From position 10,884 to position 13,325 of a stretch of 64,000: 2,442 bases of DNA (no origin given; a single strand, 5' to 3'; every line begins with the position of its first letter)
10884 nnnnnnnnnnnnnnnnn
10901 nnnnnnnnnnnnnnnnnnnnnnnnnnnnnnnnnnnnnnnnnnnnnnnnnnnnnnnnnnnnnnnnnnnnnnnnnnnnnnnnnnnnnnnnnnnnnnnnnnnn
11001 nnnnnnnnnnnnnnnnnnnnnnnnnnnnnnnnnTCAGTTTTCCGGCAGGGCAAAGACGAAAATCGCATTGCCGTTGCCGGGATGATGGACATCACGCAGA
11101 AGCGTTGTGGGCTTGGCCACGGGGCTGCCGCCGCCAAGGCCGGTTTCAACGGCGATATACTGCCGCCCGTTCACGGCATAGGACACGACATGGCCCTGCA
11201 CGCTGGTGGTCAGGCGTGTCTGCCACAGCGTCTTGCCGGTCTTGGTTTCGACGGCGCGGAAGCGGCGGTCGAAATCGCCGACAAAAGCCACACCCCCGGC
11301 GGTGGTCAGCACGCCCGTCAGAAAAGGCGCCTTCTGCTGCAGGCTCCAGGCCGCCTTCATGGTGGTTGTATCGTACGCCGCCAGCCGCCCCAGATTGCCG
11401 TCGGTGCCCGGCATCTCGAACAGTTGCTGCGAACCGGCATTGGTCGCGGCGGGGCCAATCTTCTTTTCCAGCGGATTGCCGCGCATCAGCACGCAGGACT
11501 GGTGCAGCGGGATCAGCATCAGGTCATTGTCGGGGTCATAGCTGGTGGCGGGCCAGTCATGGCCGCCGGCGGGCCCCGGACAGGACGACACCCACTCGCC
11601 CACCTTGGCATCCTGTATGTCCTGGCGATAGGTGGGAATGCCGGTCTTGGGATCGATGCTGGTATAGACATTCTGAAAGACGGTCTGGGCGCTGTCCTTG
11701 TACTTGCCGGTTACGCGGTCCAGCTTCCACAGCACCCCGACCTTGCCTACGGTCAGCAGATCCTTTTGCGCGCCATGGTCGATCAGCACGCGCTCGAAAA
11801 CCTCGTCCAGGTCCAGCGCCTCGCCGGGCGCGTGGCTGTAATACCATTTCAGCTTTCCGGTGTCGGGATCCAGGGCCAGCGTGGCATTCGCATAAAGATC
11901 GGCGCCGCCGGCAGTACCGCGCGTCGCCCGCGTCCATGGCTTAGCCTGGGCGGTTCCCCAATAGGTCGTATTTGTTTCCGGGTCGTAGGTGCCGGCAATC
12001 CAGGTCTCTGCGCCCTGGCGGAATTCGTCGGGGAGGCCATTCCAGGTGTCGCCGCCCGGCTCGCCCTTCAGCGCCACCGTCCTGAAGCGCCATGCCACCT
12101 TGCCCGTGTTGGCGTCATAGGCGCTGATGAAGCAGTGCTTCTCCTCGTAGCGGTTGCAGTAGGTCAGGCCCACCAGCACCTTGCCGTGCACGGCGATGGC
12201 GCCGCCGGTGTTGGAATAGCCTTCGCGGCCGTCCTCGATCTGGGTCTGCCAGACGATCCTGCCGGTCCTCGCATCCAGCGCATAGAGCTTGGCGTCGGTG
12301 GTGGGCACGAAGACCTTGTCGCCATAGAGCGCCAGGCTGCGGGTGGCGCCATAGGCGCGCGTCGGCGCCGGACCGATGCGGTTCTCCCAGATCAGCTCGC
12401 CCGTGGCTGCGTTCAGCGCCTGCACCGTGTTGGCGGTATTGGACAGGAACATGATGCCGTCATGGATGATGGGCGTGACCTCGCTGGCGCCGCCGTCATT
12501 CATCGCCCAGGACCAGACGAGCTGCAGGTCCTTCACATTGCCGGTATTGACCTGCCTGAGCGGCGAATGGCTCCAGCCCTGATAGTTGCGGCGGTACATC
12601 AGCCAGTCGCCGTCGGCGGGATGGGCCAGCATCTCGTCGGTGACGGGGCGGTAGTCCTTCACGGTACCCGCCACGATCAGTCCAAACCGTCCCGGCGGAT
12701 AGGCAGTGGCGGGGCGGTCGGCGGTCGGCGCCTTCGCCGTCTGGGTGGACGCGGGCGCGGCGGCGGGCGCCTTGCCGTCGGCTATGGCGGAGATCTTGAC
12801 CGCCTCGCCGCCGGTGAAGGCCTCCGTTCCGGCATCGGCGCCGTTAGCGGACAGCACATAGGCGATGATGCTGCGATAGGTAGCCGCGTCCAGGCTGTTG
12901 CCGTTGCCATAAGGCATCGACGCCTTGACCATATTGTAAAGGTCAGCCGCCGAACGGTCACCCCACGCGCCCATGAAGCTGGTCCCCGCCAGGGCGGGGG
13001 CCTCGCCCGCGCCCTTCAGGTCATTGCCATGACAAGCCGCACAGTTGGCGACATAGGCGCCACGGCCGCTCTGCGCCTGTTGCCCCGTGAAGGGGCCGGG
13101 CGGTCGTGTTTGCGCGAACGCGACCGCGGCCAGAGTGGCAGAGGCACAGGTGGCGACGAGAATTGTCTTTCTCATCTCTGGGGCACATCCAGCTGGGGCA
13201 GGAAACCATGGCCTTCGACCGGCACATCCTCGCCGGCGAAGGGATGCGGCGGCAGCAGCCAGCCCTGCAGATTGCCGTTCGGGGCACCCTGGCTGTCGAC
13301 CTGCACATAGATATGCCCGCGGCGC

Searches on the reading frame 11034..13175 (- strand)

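Call 71: search_protein_families(library=ncbifam, proteins=[window:11034-13175:-], max_evalue=0.00001)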
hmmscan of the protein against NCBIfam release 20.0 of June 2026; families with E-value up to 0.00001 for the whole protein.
window:11034-13175:- (713 aa): 9 families
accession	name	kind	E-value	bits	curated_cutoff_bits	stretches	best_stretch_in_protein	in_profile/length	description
TIGR03075.1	PQQ_enz_alc_DH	subfamily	8.2e-114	381.1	480.05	1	184-682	14-530/530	PQQ-dependent dehydrogenase, methanol/ethanol family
TIGR04528.1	acido_non_PQQ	subfamily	2.4e-85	287.2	650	1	188-679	3-485/493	acido-empty-quinoprotein group A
TIGR03074.1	PQQ_membr_DH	subfamily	1.7e-39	135.3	832.65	2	183-491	149-499/783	membrane-bound PQQ-dependent dehydrogenase, glucose/quinate/shikimate family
TIGR03300.1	assembly_YfgL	equivalog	1.9e-17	63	285.2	1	215-367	38-174/377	outer membrane protein assembly factor BamB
NF008351.0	PRK11138.1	equivalog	2.6e-16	59.1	423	1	205-315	34-150/394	outer membrane protein assembly factor BamB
NF041516.1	PA2928_fam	subfamily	1.3e-09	37.9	70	0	250-310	70-126/376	PA2928 family protein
NF040673.1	PLuB_PQQ_rpt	exception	3.2e-09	36.2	250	0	560-654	231-326/395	PLuB system PQQ-binding repeat protein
NF050122.1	bc1_QcrC_actin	exception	4.4e-06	26.2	200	0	29-65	36-72/253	cytochrome bc1 complex diheme cytochrome c subunit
NF045774.1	cytochro_C551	exception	5.4e-06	26.3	118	0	14-63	15-67/110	cytochrome c551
